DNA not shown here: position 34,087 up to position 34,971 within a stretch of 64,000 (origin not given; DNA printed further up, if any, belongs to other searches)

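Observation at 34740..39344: A ~4.5-kb XRE + giant-surface-protein insertion at the cotJC 3' end, bounded by a duplicated cotJC terminus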

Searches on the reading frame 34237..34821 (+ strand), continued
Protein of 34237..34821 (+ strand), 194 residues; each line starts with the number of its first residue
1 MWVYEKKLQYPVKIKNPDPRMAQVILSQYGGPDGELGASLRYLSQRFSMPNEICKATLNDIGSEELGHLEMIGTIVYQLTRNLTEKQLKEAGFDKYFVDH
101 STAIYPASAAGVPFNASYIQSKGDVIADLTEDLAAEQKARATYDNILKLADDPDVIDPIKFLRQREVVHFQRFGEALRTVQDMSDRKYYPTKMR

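Call 85: find_related_loci(query=A3, collection=viral_contigs, flank=10000)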
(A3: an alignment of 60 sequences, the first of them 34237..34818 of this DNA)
Query A3 (194 aa) in viral_contigs; peptide patterns used: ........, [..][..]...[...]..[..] (x = any residue, [..] = any of these).
274 stretches matched a pattern; 244 encode a relative of the query (tblastn E <= 1e-3); the best 80 are kept; 80 distinct loci.
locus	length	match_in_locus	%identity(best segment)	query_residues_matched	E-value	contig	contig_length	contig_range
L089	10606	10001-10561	67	4-189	3e-87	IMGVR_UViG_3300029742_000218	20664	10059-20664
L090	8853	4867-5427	65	1-187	4e-85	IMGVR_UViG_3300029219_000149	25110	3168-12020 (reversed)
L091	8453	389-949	66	4-189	2e-82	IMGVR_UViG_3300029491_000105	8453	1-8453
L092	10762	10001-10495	72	26-189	4e-77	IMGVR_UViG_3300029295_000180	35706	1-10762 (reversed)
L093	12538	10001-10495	72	26-189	4e-77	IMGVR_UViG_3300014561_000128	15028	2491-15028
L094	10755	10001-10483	70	29-189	2e-76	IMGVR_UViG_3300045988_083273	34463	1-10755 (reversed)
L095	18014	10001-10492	70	26-189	2e-76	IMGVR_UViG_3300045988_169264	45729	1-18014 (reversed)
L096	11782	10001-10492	70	26-189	2e-76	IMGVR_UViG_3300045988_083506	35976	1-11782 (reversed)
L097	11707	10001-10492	70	26-189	2e-76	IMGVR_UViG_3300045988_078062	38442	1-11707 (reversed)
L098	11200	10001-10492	70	26-189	2e-76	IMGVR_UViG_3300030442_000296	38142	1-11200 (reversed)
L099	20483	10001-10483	71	30-189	2e-76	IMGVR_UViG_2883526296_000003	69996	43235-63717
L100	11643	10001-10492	70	26-189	2e-76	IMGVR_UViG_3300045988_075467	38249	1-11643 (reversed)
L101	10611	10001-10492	70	26-189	2e-76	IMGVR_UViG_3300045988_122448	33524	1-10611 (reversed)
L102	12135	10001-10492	70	26-189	2e-76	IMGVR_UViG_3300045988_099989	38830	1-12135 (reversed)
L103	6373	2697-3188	70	26-189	2e-76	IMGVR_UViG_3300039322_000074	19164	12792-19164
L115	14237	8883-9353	69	25-181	9e-74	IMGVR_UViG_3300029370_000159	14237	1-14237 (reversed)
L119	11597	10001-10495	65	26-189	2e-73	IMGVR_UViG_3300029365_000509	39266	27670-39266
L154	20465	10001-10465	67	25-179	1e-71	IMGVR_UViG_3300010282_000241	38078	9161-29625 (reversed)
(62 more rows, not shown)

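Call 89: search_protein_families(library=pfam, proteins=[L092:8215-9951:-, L092:6683-8218:-, L092:1355-8185:+], max_evalue=0.001)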
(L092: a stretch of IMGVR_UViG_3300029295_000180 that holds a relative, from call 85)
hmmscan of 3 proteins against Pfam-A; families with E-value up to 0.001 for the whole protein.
L092:8215-9951:- (578 aa): 2 families
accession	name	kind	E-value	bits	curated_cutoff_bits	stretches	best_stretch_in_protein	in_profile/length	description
PF04471.18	Mrr_cat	-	3.7e-10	40.4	21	1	404-510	8-108/115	Restriction endonuclease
PF04434.22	SWIM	-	0.00026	20.9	19.6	1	192-209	15-32/38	SWIM zinc finger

L092:6683-8218:- (511 aa): 0 families

L092:1355-8185:+ (2276 aa): 2 families
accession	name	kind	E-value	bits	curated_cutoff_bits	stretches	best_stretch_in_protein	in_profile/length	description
PF18857.6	LPD38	-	2.2e-22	80.5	27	1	1733-1895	1-176/189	Large polyvalent protein associated domain 38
PF18819.6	MuF_C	-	1.3e-13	51.4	27.6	1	718-820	3-100/103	Phage MuF-C-terminal domain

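Call 103: search_protein_families(library=padloc, proteins=[L032:10646-11275:+, L032:11259-16103:+, L058:1573-3978:+, L076:10703-11113:-], max_evalue=0.001)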
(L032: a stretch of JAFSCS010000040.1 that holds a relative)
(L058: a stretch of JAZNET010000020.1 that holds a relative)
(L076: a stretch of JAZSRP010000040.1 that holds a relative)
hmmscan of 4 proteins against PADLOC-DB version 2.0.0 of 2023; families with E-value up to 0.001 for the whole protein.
L032:10646-11275:+ (209 aa): 0 families

L032:11259-16103:+ (1614 aa): 69 families (the best 25 are shown)
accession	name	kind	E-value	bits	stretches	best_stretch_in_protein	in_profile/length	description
PDLC02864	DpdF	-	5.6e-97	324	1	256-643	9-373/610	DpdF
PDLC02861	DpdF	-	9.6e-88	293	1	257-624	16-359/611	DpdF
PDLC03928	PsyrT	-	2.6e-83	278.5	1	258-639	9-376/689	-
PDLC02870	DpdF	-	7.7e-78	260.3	1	262-641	6-362/534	DpdF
PDLC01089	C3a193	-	6.1e-61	204.9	1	291-644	268-628/983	poss. alt. Cas3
PDLC02865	DpdF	-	7e-55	184.2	1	257-599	747-1072/1499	DpdF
PDLC02855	DpdF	-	8.7e-49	164.5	1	286-643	154-514/825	DpdF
PDLC02872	DpdF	-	8.2e-46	154.9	1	270-643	154-540/859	DpdF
PDLC03802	RTasHel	-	4.3e-45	152.7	3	1061-1169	6-102/675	DRT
PDLC00132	GajB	-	4.8e-45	152.3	3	1060-1158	3-97/625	UrvD helicase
PDLC00117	GajB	-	3.9e-43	145.8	3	1183-1328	220-366/604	UrvD helicase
PDLC00114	GajB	-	3.9e-42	142.6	3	1059-1156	6-102/635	UrvD helicase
PDLC02859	DpdF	-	8.6e-42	141.3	1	279-598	105-416/545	DpdF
PDLC02867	DpdF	-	4e-41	139.2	1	245-637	106-507/855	DpdF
PDLC00122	GajB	-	4.5e-41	139.3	2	1185-1494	166-480/502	UrvD helicase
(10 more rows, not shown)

L058:1573-3978:+ (801 aa): 9 families
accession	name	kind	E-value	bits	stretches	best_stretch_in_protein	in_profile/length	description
PDLC03802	RTasHel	-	8.5e-13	46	1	395-689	8-269/675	DRT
PDLC00129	GajB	-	2.8e-10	37.4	1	614-698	228-313/594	UrvD helicase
PDLC00122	GajB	-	3.5e-09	34.1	2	394-450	6-58/502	UrvD helicase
PDLC00106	GajB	-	4.7e-08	30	1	395-435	6-45/577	UrvD helicase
PDLC00142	GajB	-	5.2e-06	23.1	1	615-688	218-293/583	UrvD helicase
PDLC00130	GajB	-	3.7e-05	20.2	0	403-429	12-38/589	UrvD helicase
PDLC01087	C3a187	-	0.00023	18.1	0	393-429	197-233/559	NERD+UvrD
PDLC00104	GajB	-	0.00033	17.5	0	755-781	501-527/574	UrvD helicase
PDLC00147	GajB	-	0.00093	16.2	0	616-657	236-278/637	UrvD helicase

L076:10703-11113:- (136 aa): 0 families

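Call 108: search_protein_families(library=pfam, proteins=[L154:8562-9995:+, L154:7490-8599:+, L099:6444-7862:+, L099:9150-9833:+, L099:7947-8579:+, L119:926-9991:+], max_evalue=0.0001)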
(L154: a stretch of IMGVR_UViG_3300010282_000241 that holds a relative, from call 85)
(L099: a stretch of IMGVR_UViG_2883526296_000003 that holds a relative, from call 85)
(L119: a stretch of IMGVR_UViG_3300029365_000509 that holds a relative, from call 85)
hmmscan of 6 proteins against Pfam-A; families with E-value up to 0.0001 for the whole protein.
L154:8562-9995:+ (477 aa): 3 families
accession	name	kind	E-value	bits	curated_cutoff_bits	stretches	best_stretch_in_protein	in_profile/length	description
PF00239.26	Resolvase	-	6.3e-28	98.1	23.3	1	4-154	1-144/145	Resolvase, N terminal domain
PF07508.19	Recombinase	-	2.9e-24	85.7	21.1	1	175-277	2-102/102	Recombinase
PF13408.12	Zn_ribbon_recom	-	4.8e-07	30.5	25.3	1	293-346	1-58/58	Recombinase zinc beta ribbon domain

L154:7490-8599:+ (369 aa): 0 families

L099:6444-7862:+ (472 aa): 11 families
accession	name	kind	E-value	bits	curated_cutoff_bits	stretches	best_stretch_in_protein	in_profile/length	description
PF25210.1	Kelch_FKB95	-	7.1e-30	105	70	2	198-275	37-121/268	FKB95, Kelch-repeats domain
PF01344.31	Kelch_1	-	2.8e-28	97.5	20.1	3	237-280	1-45/46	Kelch motif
PF13964.12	Kelch_6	-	3.1e-24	84.6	25.3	2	238-284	2-50/50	Kelch motif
PF02368.24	Big_2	-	2.7e-21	75.7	22.8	2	329-391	12-76/79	Bacterial Ig-like domain (group 2)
PF07646.21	Kelch_2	-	7.1e-21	73.5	21.3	0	198-235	6-48/48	Kelch motif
PF24681.1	Kelch_KLHDC2_KLHL20_DRC7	-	7.5e-19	68.3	50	2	171-314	26-184/221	KLHDC2/KLHL20/DRC7 Kelch-repeats domain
PF13418.12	Kelch_4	-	5.6e-12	45.9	21.6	0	286-314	4-34/49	Galactose oxidase, central domain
PF24981.1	Beta-prop_ATRN-LZTR1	-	8.2e-11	42.1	50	1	170-301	122-279/289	Attractin/LZTR1 beta-propeller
PF13415.12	Kelch_3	-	3.4e-07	30.7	22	0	205-245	2-47/48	Galactose oxidase, central domain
PF24996.1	NANM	-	4.3e-07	29.6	45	0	219-272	291-344/350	N-acetylneuraminate epimerase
PF22359.2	Big-like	-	5.9e-06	26.9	27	0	427-470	3-46/48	Bacterial Ig-like domain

L099:9150-9833:+ (227 aa): 2 families
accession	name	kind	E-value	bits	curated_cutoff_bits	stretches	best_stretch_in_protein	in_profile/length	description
PF07833.16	Cu_amine_oxidN1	-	2e-29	102.1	24.2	1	41-151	2-108/108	Copper amine oxidase N-terminal domain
PF02805.21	Ada_Zn_binding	-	2.2e-07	31.2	23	1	178-227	16-64/65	Metal binding domain of Ada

L099:7947-8579:+ (210 aa): 1 family
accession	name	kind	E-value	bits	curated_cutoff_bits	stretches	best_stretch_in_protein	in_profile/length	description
PF01551.29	Peptidase_M23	-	7.4e-22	77.8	28.7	1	62-153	9-96/96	Peptidase family M23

L119:926-9991:+ (3021 aa): 2 families
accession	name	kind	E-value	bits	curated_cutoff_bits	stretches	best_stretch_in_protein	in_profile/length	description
PF18814.6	PBECR5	-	1.2e-38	133.8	25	1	1173-1382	3-218/239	phage-Barnase-EndoU-ColicinE5/D-RelE like nuclease5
PF18798.6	LPD3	-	2.7e-05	24.8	27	0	1015-1104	2-96/114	Large polyvalent protein-associated domain 3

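Call 113: search_protein_families(library=pfam, proteins=[L115:9474-11222:-, L115:11908-13395:+, L115:7442-8875:+, L115:11288-11518:+], max_evalue=0.001)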
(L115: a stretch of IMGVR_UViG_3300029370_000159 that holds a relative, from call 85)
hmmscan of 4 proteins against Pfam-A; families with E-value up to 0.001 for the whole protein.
L115:9474-11222:- (582 aa): 2 families
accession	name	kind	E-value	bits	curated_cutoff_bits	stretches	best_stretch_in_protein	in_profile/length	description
PF00909.26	Ammonium_transp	-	2.8e-125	418.6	23.2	1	11-411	2-396/399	Ammonium Transporter Family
PF00543.27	P-II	-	2.6e-21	76.3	25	1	465-569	2-101/102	Nitrogen regulatory protein P-II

L115:11908-13395:+ (495 aa): 3 families
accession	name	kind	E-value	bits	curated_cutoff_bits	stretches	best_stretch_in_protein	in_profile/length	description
PF00239.26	Resolvase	-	2.5e-36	125.4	23.3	1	4-143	3-143/145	Resolvase, N terminal domain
PF13408.12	Zn_ribbon_recom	-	4.9e-12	46.5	25.3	1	313-370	1-57/58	Recombinase zinc beta ribbon domain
PF07508.19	Recombinase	-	3.3e-10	40.6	21.1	1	174-296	2-98/102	Recombinase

L115:7442-8875:+ (477 aa): 2 families
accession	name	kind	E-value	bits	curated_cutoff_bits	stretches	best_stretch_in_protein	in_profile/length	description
PF00239.26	Resolvase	-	6e-27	95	23.3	1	7-157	1-144/145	Resolvase, N terminal domain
PF07508.19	Recombinase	-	1e-23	83.9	21.1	1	177-277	1-102/102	Recombinase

L115:11288-11518:+ (76 aa): 0 families
